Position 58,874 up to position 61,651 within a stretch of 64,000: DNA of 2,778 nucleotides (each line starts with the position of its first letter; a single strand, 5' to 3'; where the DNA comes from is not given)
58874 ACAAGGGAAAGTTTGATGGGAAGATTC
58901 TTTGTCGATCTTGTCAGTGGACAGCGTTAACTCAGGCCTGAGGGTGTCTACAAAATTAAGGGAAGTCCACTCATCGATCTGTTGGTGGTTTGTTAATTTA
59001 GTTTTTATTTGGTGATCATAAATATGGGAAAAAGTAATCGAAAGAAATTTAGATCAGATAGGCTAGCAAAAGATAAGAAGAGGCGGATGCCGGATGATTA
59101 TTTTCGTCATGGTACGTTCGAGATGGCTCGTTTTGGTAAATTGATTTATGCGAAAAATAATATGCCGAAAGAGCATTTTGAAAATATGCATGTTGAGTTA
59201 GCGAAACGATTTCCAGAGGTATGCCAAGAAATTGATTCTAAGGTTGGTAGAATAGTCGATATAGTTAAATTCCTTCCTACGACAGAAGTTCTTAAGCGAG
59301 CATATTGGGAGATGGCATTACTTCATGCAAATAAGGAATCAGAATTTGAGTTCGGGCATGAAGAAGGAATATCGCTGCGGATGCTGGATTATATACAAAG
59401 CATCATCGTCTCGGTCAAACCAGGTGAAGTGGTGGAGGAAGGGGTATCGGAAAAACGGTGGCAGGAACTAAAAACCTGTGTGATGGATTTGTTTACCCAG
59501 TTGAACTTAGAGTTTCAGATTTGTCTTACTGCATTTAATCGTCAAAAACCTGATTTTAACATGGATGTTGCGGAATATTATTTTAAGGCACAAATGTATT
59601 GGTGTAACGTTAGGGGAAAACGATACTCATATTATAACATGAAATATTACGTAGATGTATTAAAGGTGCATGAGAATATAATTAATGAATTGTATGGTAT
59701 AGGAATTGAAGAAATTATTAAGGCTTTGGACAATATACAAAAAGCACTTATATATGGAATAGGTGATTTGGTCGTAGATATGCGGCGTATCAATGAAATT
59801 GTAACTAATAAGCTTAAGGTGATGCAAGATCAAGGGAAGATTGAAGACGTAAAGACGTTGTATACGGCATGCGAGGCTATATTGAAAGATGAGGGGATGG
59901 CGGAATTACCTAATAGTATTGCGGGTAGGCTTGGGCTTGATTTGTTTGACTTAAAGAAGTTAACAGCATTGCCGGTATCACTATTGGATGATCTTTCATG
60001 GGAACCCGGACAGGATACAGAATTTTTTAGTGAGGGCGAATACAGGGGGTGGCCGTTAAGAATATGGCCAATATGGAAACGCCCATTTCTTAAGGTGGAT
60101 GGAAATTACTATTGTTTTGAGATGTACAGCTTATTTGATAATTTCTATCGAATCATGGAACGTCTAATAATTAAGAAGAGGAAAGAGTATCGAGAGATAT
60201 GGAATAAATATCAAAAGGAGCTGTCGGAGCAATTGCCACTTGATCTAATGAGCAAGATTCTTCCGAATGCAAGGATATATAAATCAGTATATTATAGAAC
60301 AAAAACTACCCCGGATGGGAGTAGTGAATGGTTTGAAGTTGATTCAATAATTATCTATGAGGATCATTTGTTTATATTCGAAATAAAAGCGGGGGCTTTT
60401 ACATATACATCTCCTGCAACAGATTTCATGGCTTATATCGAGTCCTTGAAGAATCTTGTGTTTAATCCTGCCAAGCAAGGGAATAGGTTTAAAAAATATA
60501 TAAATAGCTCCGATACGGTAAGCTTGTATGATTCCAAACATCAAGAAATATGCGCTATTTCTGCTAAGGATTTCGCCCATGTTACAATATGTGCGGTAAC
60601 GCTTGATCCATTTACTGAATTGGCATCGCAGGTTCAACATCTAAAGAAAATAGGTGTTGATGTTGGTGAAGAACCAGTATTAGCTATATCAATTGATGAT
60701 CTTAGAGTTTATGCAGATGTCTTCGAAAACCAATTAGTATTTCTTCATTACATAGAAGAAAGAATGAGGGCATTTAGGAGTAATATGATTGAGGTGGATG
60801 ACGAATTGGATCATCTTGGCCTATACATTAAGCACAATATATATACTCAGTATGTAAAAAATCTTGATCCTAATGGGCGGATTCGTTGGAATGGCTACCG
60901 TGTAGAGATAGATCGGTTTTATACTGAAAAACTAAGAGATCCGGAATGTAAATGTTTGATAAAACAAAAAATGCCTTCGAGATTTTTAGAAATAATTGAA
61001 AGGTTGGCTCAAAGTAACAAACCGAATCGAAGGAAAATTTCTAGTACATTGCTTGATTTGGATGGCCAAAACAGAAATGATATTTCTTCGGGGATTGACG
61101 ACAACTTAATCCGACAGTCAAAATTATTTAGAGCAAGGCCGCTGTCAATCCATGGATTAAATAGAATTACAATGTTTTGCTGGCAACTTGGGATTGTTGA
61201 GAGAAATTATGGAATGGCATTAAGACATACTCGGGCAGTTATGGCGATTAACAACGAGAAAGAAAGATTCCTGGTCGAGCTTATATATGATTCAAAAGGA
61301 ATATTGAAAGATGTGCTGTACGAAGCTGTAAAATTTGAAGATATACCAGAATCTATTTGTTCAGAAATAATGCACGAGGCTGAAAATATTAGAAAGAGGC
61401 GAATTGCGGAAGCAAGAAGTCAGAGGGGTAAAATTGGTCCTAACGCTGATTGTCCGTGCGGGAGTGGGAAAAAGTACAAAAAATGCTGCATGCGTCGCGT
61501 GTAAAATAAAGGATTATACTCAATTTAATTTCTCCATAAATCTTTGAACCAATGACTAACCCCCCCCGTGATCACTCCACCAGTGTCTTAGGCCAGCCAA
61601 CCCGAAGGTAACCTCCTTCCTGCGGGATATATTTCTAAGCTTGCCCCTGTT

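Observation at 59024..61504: Uncharacterised 826-aa protein combining a PD-(D/E)xK-like core with a C-terminal SEC-C motif: candidate novel defence effector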

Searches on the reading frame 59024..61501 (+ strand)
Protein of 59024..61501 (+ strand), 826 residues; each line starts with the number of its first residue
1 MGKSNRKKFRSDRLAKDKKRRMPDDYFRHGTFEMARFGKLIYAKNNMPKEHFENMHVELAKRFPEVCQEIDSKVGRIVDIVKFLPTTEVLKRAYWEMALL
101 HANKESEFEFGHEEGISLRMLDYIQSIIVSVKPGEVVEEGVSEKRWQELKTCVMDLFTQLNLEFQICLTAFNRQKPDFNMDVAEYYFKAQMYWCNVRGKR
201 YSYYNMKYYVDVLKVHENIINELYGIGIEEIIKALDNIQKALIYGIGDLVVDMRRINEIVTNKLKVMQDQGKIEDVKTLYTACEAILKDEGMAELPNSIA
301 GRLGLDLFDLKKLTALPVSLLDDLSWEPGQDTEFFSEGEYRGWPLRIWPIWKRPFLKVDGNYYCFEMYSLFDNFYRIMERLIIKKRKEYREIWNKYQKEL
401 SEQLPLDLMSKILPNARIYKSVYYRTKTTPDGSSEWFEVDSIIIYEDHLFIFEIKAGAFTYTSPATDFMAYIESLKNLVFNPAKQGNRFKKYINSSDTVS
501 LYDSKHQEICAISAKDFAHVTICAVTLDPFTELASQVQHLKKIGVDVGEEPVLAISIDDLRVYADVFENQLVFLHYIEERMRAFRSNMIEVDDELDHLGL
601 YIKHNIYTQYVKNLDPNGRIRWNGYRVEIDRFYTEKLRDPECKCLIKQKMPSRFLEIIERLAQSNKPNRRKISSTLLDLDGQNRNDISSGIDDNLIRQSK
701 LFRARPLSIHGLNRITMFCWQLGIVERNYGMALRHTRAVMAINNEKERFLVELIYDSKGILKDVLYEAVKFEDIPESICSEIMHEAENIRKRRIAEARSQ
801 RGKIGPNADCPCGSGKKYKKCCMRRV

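Call 4: search_protein_families(library=pfam, proteins=[window:59024-61501:+], max_evalue=0.01)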
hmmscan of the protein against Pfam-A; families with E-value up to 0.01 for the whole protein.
window:59024-61501:+ (826 aa): 2 families
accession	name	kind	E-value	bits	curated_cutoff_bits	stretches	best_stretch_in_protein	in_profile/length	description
PF02810.21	SEC-C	-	1e-07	32.1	20.4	1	807-824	2-19/19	SEC-C motif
PF08378.17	NERD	-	0.00034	21.5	22.1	1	415-495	20-93/111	Nuclease-related domain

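Call 5: search_protein_families(library=padloc, proteins=[window:59024-61501:+], max_evalue=0.01)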
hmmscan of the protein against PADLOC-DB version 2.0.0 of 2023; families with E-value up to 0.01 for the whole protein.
window:59024-61501:+ (826 aa): 4 families
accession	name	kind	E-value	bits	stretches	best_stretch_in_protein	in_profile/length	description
PDLC00833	E1-E2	-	4.8e-06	24.2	1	794-825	162-193/222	E1-E2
PDLC04917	PDC-S12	-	3.8e-05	21.7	1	791-823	188-217/218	-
PDLC00872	E2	-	0.00015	19.4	1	795-824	159-188/216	E2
PDLC00865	E2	-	0.00068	17.1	1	803-824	169-190/219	E2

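Call 6: search_protein_families(library=ncbifam, proteins=[window:59024-61501:+], max_evalue=0.01)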
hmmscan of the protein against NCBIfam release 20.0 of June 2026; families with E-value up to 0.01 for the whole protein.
window:59024-61501:+ (826 aa): 6 families
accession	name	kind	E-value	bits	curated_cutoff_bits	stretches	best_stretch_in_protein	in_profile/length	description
NF004088.0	PRK05590.1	equivalog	5e-09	36.7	140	1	789-824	129-165/166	hypothetical protein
TIGR04102.1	SWIM_PBPRA1643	hypoth_equivalog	2.7e-06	27.8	68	1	804-822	89-107/108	PBPRA1643 family SWIM/SEC-C metal-binding motif protein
NF002449.0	PRK01617.1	equivalog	4.4e-06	27.1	141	1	801-823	131-153/154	hypothetical protein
NF007704.0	PRK10396.1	equivalog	4e-05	23.7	149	1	799-824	196-221/221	hypothetical protein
NF002592.0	PRK02250.1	equivalog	0.0001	22.5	158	1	792-822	137-166/167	hypothetical protein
NF001213.0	PRK00183.1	equivalog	0.0024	17.9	158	1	803-823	133-153/157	hypothetical protein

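Call 7: find_homologous_proteins(query=window:59024-61501:+, max_evalue=0.001)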
Query window:59024-61501:+ (826 aa): 565 proteins with E <= 0.001 among 6724 candidates; the best 120 are listed.
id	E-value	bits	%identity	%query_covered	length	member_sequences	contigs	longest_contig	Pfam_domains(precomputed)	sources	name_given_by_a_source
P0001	0.0e+0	1909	100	100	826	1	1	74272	PF02810.22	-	-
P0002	0.0e+0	1071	55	100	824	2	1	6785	PF02810.22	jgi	-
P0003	0.0e+0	1058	55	100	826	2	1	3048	PF02810.22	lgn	-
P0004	0.0e+0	1057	55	98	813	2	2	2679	PF02810.22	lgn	-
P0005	0.0e+0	1057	55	100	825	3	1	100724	PF02810.22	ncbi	-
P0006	0.0e+0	1048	54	100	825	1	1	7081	PF02810.22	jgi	-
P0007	0.0e+0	1048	56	97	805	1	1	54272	PF02810.22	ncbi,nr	ncbi:MAG: preprotein translocase subunit SecA [Planctomycetes bacterium]|nr:preprotein translocase s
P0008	0.0e+0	1038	55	100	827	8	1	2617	PF02810.22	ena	-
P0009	0.0e+0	1029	53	100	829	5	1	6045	PF02810.22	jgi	jgi:hypothetical protein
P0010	0.0e+0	1012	53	100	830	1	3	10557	PF02810.22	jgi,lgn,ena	jgi:hypothetical protein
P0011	3.9e-297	1006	53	100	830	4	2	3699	PF02810.22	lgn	-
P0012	2.2e-296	1004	53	100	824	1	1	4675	PF02810.22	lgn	-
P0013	4.1e-295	999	53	100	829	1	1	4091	PF02810.22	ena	-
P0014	5.4e-295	999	53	100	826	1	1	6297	PF02810.22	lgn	-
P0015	3.5e-294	996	53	100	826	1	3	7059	PF02810.22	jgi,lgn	jgi:hypothetical protein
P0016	3.2e-292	990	52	100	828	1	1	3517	PF02810.22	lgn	-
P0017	5.5e-292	989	54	96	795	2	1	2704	PF02810.22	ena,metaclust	metaclust:\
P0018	2.2e-291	987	53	100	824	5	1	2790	PF02810.22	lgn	-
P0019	1.8e-290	984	52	100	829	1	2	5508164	PF02810.22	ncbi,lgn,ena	-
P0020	2.7e-290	983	52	98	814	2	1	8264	PF02810.22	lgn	-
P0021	2.8e-290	983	52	100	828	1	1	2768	PF02810.22,PF08378.18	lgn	-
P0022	3.3e-290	983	52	100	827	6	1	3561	PF02810.22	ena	-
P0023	6.4e-290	982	52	100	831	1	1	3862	PF02810.22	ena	-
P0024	2.5e-289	980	52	100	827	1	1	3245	PF02810.22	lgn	-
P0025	5.3e-289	979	51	100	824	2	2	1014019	PF02810.22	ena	-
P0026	1.2e-288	978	52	96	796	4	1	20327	PF02810.22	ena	-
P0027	2.3e-288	977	51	100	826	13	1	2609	PF02810.22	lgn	-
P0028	4.5e-285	966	52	99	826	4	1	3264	PF02810.22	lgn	-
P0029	9.8e-285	965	51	97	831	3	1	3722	PF02810.22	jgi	jgi:hypothetical protein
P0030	4.3e-283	960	52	97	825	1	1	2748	PF02810.22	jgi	-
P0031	9.1e-283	959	53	94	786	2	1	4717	PF02810.22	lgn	-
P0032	1.4e-282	958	51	97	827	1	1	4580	PF02810.22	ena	-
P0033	2.8e-282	957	50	100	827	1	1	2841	PF02810.22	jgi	-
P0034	2.5e-280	951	51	97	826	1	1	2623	PF02810.22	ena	-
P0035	7.1e-279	946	50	100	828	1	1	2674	PF02810.22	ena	-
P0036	1.2e-278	945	50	97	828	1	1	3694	PF02810.22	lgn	-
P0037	9.0e-277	939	51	98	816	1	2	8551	PF02810.22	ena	-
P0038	1.0e-276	939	49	99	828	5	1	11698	PF02810.22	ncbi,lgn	-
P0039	5.2e-276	936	51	96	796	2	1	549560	PF02810.22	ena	-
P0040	1.2e-275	935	49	100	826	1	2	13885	PF02810.22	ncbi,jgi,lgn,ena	-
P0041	3.1e-275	934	56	88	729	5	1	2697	PF02810.22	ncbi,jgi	jgi:hypothetical protein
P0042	1.2e-273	928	49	100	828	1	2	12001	PF02810.22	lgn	-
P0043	5.3e-273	926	49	100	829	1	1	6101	PF02810.22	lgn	-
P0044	5.9e-273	926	51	95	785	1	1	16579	PF02810.22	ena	-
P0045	1.1e-271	922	51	97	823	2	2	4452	PF02810.22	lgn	-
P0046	5.5e-271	920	49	100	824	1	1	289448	PF02810.22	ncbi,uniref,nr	ncbi:SEC-C metal-binding domain-containing protein [Geotalea sp. SG265]|uniref:SEC-C metal-binding d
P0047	3.7e-268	910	49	98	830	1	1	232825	PF02810.22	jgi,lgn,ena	-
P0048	6.3e-266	903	48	100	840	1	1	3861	PF02810.22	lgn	-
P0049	7.4e-266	903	51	97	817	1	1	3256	PF02810.22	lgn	-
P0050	1.1e-264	899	49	100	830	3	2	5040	PF02810.22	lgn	-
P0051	2.9e-264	897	48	100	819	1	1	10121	PF02810.22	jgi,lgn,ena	-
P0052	9.1e-263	892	48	100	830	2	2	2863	PF02810.22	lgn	-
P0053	1.2e-261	889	48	100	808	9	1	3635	PF02810.22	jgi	jgi:hypothetical protein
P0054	3.2e-260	884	47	98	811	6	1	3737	PF02810.22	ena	-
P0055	3.8e-260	884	49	97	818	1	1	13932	PF02810.22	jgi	jgi:hypothetical protein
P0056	5.5e-259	880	47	98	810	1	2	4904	PF02810.22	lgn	-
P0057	1.3e-258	879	47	99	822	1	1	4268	PF02810.22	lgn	-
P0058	1.5e-258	878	46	98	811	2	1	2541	PF02810.22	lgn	-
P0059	2.8e-258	878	46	99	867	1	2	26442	PF02810.22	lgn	-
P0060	3.4e-258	877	48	98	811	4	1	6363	PF02810.22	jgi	-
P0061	3.8e-258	877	47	98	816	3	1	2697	PF02810.22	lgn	-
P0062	4.2e-257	874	47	98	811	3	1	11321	PF02810.22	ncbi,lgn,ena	-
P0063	5.7e-257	873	48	100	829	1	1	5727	PF02810.22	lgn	-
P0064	6.0e-257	873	47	98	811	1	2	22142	PF02810.22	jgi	jgi:hypothetical protein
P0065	7.7e-257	873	47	98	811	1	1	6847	PF02810.22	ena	-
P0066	3.7e-255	867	46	100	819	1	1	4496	PF02810.22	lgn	-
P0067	7.9e-255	866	47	100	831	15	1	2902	PF02810.22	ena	-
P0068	8.4e-255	866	47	98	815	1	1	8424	PF02810.22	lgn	-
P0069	2.3e-254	865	46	98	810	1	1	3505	PF02810.22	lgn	-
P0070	6.5e-254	863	46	98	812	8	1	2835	PF02810.22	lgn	-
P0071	1.1e-253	862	48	100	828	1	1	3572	PF02810.22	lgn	-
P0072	3.3e-253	861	45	99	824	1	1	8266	PF02810.22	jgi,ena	-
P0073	4.6e-253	860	46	97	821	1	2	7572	PF02810.22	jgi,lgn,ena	jgi:hypothetical protein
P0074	5.0e-252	857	46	100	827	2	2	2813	PF02810.22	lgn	-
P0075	9.1e-252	856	47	100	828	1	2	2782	PF02810.22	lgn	-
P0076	9.8e-252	856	47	100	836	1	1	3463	PF02810.22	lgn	-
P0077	2.3e-251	855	45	98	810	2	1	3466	PF02810.22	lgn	-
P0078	5.2e-250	850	46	97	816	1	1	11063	PF02810.22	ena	-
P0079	3.1e-249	848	47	100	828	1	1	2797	PF02810.22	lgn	-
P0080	3.2e-249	848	47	98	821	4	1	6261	PF02810.22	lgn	-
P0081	4.8e-249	847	46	100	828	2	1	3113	PF02810.22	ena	-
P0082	1.1e-248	846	45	98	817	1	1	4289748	PF02810.22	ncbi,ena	-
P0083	3.6e-248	844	45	97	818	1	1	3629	PF02810.22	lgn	-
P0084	2.1e-247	842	45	98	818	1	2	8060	PF02810.22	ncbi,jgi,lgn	jgi:hypothetical protein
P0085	2.4e-247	841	46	100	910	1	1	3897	PF02810.22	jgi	jgi:hypothetical protein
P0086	3.0e-247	841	47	98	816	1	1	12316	PF02810.22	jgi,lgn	jgi:hypothetical protein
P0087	3.7e-247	841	46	97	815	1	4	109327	PF02810.22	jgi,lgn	jgi:hypothetical protein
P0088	6.5e-247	840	45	97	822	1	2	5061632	PF02810.22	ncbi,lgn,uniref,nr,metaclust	ncbi:SEC-C motif domain protein [Anaeromyxobacter sp. K]|uniref:YecA family protein n=1 Tax=Anaeromy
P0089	9.0e-247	840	46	97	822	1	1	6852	PF02810.22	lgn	-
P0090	1.3e-246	839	45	98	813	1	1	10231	PF02810.22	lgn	-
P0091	2.8e-246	838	45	98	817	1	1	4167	PF02810.22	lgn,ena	-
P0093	1.3e-243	829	46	97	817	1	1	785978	PF02810.22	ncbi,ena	-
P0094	7.0e-243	827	45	96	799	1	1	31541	PF02810.22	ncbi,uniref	ncbi:SEC-C metal-binding domain-containing protein [Candidatus Binatus sp.]|uniref:SEC-C metal-bindi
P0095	8.7e-243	826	45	98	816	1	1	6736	PF02810.22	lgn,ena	-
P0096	2.0e-242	825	46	98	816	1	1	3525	PF02810.22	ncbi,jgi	jgi:hypothetical protein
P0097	2.8e-242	825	45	98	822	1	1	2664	PF02810.22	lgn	-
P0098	3.7e-242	824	45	98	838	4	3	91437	PF02810.22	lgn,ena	-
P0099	4.5e-242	824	44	98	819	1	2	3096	PF02810.22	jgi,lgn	-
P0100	1.1e-241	823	45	97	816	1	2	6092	PF02810.22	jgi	jgi:hypothetical protein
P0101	2.0e-241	822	49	85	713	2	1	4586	PF02810.22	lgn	-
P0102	2.2e-241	822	45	96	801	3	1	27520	PF02810.22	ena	-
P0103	3.7e-241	821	45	98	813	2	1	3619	PF02810.22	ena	-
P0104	4.7e-241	821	46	98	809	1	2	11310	PF02810.22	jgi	jgi:hypothetical protein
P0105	5.4e-241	820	45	98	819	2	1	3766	PF02810.22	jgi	jgi:hypothetical protein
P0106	7.1e-241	820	45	99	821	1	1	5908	PF02810.22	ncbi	-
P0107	2.2e-240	818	45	96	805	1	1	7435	PF02810.22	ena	-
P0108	4.1e-240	818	44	98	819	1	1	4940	PF02810.22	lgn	-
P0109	1.1e-239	816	45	97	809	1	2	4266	PF02810.22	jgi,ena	-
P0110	1.3e-239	816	45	97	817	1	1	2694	PF02810.22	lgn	-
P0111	1.7e-238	812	45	97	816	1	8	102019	PF02810.22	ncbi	ncbi:MAG: SEC-C metal-binding domain-containing protein [Roseibium sp.]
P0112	2.7e-237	808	43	98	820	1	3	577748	PF02810.22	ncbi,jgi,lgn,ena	-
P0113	3.6e-237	808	44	98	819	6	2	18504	PF02810.22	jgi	jgi:hypothetical protein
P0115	1.1e-236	806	43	98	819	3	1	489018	PF02810.22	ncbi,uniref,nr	ncbi:SEC-C metal-binding domain-containing protein [Labrenzia sp. DG1229]|uniref:SEC-C metal-binding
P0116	6.1e-236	804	45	97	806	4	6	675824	PF02810.22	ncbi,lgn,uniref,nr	ncbi:preprotein translocase subunit SecA [Colwellia sp. MB02u-18]|uniref:SEC-C metal-binding domain-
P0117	1.6e-235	802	46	97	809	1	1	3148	PF02810.22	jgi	-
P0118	5.7e-235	801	44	96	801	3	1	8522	PF02810.22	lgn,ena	-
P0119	6.5e-235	800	43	98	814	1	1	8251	PF02810.22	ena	-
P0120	2.5e-234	798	44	98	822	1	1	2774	PF02810.22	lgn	-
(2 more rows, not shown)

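Call 8: search_solved_structures(query=window:59024-61501:+, max_evalue=1, show_alignments=2)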
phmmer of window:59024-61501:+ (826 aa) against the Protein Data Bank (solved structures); distinct sequences matched with E-value up to 1: 7.
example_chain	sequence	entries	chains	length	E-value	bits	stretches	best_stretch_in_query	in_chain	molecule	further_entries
9l6b_C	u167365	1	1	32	0.00031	22.4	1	800-822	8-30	UPF0225 protein YchJ -C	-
1tf2_A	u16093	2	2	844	0.0019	19.8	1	781-824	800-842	Preprotein translocase secA subunit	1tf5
3iqy_A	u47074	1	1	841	0.0019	19.8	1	781-824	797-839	Protein translocase subunit secA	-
1ozb_I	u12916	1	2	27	0.002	19.7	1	803-825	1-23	Preprotein translocase secA subunit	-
1sx0_A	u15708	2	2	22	0.0026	19.3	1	803-822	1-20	SecA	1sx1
1tm6_A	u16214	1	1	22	0.012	17.1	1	805-824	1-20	Preprotein translocase secA subunit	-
3r6m_A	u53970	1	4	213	0.49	11.8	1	422-485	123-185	YeaZ, resuscitation promoting factor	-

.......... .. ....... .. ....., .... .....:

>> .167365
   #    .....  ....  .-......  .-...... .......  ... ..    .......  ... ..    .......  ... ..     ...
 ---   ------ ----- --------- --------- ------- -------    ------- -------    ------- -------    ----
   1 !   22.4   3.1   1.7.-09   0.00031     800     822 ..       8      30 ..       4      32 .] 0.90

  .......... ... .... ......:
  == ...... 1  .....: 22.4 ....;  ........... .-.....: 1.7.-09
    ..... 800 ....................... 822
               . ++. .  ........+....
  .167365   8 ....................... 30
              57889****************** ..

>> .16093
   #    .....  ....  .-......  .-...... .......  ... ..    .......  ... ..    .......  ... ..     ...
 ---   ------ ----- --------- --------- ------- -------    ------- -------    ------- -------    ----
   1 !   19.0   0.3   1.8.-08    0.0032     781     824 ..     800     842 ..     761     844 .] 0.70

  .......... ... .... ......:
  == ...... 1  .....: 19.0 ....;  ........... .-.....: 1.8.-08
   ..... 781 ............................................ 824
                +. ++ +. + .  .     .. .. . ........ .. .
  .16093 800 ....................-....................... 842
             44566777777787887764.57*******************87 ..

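Call 9: search_protein_families(library=phrogs, proteins=[window:59024-61501:+], max_evalue=0.01)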
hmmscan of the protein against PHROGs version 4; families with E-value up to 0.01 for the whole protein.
window:59024-61501:+ (826 aa): 2 families
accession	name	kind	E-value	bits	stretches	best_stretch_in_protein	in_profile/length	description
phrog_30159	-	unknown function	8.2e-05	23.7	1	803-824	43-64/69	-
phrog_24700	-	unknown function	0.001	20.2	1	801-823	198-220/221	-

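Call 13: find_encoding_contigs(protein=P0088, flank=10000, max_places=2)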
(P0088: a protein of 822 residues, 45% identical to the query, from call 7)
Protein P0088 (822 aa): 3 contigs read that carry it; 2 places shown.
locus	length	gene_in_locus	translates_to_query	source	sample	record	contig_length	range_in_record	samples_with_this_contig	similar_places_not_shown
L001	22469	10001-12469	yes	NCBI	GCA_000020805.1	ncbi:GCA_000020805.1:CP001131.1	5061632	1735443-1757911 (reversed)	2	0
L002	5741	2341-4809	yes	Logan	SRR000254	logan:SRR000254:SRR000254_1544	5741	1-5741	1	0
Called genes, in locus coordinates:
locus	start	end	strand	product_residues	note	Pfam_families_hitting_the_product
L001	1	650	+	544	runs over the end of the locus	PF06826:Asp-Al_Ex, PF02080:TrkA_C, PF06826:Asp-Al_Ex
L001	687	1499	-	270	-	PF01073:3Beta_HSD, PF01370:Epimerase, PF02719:Polysacc_synt_2 (weak), PF04321:RmlD_sub_bind, PF05368:NmrA, PF13460:NAD_binding_10, PF16363:GDP_Man_Dehyd, PF07993:NAD_binding_4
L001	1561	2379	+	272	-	PF00165:HTH_AraC (faint), PF12833:HTH_18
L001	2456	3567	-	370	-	PF01527:HTH_Tnp_1, PF13384:HTH_23, PF13518:HTH_28, PF13551:HTH_29 (weak), PF13276:HTH_21, PF00665:rve, PF13683:rve_3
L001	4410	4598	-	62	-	-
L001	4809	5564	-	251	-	PF04474:DUF554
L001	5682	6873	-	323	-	-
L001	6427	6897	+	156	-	-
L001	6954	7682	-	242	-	-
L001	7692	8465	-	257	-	-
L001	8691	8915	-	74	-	-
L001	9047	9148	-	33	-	-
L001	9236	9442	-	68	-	PF06067:DUF932 (weak)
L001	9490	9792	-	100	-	-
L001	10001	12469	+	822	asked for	PF02810:SEC-C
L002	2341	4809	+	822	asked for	PF02810:SEC-C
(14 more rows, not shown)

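Call 14: find_encoding_contigs(protein=P0019, flank=10000, max_places=2)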
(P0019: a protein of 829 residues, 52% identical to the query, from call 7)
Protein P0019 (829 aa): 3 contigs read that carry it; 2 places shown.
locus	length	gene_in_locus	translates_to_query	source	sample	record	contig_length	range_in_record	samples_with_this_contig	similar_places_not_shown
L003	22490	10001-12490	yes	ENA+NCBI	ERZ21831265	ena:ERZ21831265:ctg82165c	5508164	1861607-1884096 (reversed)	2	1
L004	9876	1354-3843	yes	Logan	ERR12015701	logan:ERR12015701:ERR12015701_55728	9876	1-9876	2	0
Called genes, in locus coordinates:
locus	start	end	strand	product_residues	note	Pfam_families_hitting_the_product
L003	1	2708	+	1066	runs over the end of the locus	PF00873:ACR_tran, PF03176:MMPL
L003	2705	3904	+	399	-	PF25917:BSH_RND, PF25973:BSH_CzcB, PF25876:HH_MFP_RND, PF25954:Beta-barrel_RND_2, PF25989:YknX_C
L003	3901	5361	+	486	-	PF02321:OEP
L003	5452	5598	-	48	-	PF17761:DUF1016_N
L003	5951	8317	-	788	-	PF00082:Peptidase_S8, PF18998:Flg_new_2, PF15780:ASH (weak), PF22073:Cep192_D4 (faint), PF22544:HYDIN_VesB_CFA65-like_Ig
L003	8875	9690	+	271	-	PF01695:IstB_IS21, PF20720:nSTAND3 (faint)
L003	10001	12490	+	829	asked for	PF02810:SEC-C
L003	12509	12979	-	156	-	PF01850:PIN (faint)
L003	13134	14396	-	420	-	-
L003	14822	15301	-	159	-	PF20797:HepT-like_2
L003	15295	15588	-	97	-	PF01909:NTP_transf_2, PF18765:Polbeta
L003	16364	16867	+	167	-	-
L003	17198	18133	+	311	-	PF09832:DUF2059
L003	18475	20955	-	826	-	PF00314:Thaumatin, PF18998:Flg_new_2 (weak), PF22544:HYDIN_VesB_CFA65-like_Ig (weak), PF15780:ASH (weak), PF22073:Cep192_D4 (weak), PF22544:HYDIN_VesB_CFA65-like_Ig, PF07610:DUF1573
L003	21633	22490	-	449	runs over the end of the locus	PF12697:Abhydrolase_6 (weak)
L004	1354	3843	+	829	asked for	PF02810:SEC-C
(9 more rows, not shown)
